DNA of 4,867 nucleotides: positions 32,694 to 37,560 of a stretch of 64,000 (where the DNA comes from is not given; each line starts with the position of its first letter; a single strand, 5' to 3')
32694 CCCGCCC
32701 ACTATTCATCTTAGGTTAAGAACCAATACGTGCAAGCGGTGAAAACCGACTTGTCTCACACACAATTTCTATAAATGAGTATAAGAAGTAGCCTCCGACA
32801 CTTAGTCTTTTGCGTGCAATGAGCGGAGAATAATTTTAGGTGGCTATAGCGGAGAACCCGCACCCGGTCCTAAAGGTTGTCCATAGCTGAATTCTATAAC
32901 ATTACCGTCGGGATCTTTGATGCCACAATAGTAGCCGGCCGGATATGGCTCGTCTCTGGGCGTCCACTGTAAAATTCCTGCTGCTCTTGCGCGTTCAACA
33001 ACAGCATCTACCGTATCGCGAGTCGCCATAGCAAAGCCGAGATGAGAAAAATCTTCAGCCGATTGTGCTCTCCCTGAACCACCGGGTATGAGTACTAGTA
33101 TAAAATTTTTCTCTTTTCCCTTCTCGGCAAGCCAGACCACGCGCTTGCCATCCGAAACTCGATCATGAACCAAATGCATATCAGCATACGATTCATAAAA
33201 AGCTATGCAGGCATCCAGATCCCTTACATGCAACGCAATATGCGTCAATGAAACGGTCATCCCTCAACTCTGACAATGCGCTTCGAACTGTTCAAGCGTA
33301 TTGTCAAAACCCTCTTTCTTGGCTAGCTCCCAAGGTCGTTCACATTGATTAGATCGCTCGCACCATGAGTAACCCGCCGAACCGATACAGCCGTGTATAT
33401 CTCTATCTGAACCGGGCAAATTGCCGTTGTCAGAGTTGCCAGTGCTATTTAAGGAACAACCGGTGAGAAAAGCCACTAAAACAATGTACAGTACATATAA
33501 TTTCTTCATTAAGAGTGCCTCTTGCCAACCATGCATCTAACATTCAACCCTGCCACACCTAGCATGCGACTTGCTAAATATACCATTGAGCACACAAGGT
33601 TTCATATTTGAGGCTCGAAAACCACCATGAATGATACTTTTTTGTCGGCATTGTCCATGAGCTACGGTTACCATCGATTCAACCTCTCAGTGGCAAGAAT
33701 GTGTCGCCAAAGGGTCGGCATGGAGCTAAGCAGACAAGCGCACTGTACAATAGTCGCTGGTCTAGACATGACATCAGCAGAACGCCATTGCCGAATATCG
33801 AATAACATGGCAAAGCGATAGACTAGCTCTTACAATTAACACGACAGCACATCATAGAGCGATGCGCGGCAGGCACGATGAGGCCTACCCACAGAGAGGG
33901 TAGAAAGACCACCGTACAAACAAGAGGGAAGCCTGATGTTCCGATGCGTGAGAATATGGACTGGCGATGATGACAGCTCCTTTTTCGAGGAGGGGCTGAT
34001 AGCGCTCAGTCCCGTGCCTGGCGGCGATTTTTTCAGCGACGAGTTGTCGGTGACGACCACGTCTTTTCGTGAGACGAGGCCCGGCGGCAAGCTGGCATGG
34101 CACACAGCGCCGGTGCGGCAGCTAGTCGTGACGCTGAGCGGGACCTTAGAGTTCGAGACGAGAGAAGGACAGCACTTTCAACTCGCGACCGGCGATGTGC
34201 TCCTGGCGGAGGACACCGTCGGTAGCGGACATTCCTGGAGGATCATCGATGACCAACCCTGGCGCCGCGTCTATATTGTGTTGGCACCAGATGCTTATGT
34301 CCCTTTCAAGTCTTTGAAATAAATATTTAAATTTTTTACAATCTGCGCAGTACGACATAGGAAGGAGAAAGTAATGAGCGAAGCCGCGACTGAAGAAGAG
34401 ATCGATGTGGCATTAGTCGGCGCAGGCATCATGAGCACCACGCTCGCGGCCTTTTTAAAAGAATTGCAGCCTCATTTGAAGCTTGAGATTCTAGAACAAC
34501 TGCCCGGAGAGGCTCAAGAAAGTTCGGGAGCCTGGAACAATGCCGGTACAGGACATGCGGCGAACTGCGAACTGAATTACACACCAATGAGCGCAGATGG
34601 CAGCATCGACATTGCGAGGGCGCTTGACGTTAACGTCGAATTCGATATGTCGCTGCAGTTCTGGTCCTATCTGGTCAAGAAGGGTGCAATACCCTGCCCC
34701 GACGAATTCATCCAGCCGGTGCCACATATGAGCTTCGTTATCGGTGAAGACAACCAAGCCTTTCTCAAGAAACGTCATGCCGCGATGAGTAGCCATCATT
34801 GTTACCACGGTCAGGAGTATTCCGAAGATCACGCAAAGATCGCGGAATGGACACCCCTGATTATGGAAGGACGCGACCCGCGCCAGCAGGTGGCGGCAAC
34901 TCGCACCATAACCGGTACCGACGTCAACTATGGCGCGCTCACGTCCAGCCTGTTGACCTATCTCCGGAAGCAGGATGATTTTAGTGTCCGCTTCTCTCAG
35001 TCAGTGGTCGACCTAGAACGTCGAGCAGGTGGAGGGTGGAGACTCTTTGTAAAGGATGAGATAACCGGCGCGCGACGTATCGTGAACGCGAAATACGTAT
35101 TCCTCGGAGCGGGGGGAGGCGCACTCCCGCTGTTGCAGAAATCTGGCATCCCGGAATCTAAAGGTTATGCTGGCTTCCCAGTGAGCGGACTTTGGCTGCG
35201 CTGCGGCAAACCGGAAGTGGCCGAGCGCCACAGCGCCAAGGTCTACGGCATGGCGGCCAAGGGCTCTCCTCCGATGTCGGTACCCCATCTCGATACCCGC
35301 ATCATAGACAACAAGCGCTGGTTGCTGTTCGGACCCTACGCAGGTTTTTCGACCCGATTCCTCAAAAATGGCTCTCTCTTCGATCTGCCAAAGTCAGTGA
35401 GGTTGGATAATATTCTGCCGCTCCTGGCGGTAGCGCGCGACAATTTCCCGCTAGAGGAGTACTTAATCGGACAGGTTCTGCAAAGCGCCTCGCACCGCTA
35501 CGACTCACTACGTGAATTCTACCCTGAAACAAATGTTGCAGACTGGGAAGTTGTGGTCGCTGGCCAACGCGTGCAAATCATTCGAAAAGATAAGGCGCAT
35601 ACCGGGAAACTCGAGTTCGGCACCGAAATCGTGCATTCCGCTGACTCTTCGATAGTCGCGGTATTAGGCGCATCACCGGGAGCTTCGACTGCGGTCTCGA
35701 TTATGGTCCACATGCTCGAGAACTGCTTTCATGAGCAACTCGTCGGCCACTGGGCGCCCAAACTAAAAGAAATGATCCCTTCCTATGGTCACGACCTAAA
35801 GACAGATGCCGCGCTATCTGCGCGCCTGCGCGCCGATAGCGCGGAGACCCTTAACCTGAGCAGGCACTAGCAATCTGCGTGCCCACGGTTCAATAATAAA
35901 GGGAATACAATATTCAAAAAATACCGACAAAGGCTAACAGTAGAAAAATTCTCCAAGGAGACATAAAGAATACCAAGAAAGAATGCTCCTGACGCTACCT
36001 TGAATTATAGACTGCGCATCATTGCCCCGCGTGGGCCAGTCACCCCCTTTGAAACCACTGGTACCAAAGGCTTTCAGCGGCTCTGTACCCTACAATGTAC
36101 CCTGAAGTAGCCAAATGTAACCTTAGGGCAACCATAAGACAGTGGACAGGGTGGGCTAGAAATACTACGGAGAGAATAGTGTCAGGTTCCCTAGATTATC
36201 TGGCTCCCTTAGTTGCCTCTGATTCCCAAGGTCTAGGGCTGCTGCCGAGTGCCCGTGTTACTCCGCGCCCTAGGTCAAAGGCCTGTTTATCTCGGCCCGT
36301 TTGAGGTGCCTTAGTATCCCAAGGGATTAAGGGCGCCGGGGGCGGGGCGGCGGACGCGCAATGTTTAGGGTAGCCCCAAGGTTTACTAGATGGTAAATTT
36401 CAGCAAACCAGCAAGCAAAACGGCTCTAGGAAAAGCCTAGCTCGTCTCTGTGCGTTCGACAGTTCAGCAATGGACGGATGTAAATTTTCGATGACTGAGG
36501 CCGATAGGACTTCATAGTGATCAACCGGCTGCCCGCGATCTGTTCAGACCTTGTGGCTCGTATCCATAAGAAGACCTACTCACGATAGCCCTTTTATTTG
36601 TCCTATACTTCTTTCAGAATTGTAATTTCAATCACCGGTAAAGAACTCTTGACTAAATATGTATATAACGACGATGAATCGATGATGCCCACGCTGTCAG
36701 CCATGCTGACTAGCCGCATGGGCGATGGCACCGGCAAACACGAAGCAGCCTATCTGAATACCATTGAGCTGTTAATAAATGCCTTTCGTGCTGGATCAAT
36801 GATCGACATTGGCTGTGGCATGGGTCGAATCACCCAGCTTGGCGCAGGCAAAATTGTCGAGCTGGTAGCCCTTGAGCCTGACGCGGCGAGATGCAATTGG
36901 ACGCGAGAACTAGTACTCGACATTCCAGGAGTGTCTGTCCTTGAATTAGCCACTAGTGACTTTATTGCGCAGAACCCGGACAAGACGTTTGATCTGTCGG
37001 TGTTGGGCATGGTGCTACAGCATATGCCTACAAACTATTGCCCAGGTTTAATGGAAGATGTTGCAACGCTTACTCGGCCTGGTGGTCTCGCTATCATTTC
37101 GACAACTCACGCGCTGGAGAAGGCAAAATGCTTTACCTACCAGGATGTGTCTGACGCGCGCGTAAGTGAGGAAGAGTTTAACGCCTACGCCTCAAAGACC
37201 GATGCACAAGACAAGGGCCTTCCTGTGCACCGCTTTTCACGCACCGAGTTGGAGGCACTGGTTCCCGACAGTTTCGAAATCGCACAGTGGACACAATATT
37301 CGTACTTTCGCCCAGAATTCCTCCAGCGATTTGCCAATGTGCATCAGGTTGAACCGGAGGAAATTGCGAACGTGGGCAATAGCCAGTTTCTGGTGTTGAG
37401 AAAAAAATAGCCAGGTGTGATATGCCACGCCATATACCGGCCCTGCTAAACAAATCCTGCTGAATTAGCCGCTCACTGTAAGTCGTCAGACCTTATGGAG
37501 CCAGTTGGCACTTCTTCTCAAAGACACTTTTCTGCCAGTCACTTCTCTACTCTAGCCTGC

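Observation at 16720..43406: Mutasome cassette split into three units, each with its own LexA box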

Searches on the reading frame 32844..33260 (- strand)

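Call 7: search_protein_families(library=pfam, proteins=[window:32844-33260:-])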
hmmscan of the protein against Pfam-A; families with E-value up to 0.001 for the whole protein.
window:32844-33260:- (138 aa): 2 families
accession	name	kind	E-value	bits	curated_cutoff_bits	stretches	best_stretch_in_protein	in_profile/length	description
PF00903.31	Glyoxalase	-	1.5e-13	51.6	20.6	1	5-124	2-121/121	Glyoxalase/Bleomycin resistance protein/Dioxygenase superfamily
PF18029.7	Glyoxalase_6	-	0.00011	23.3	23.6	1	8-122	2-103/106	Glyoxalase-like domain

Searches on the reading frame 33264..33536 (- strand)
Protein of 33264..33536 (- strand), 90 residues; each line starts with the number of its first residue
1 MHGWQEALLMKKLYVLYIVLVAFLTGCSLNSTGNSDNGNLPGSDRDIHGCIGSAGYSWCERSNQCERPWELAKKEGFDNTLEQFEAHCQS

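Call 7: search_protein_families(library=pfam, proteins=[window:33264-33536:-])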
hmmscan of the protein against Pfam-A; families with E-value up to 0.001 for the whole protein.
window:33264-33536:- (90 aa): 1 family
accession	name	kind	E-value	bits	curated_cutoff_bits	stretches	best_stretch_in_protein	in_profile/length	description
PF08139.17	LPAM_1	-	0.00033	21.4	20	1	10-28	1-18/18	Prokaryotic membrane lipoprotein lipid attachment site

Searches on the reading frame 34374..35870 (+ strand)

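Call 7: search_protein_families(library=pfam, proteins=[window:34374-35870:+])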
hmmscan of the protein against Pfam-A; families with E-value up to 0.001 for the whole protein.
window:34374-35870:+ (498 aa): 2 families
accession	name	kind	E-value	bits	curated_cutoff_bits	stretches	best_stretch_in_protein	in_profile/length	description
PF06039.21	Mqo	-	7e-222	737.7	27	1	9-495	2-489/489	Malate:quinone oxidoreductase (Mqo)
PF01266.30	DAO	-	2.3e-06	27.8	27.9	1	11-257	1-213/353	FAD dependent oxidoreductase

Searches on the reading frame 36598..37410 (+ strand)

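Call 7: search_protein_families(library=pfam, proteins=[window:36598-37410:+])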
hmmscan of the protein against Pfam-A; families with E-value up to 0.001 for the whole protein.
window:36598-37410:+ (270 aa): 6 families
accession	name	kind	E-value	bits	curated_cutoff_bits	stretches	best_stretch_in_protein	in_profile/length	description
PF13489.12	Methyltransf_23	-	2.3e-08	34.4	27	1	62-172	20-121/164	Methyltransferase domain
PF13649.12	Methyltransf_25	-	1.2e-07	32.7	27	1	69-163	2-97/97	Methyltransferase domain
PF08242.18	Methyltransf_12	-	2.6e-07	31.7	30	1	69-164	1-97/98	Methyltransferase domain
PF08241.18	Methyltransf_11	-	7.1e-07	30.2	21.2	1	69-167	1-95/95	Methyltransferase domain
PF03848.20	TehB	-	0.00046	20.1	20.4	1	62-178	28-143/193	Tellurite resistance protein TehB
PF13847.12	Methyltransf_31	-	0.00077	19.6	27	0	66-177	5-119/145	Methyltransferase domain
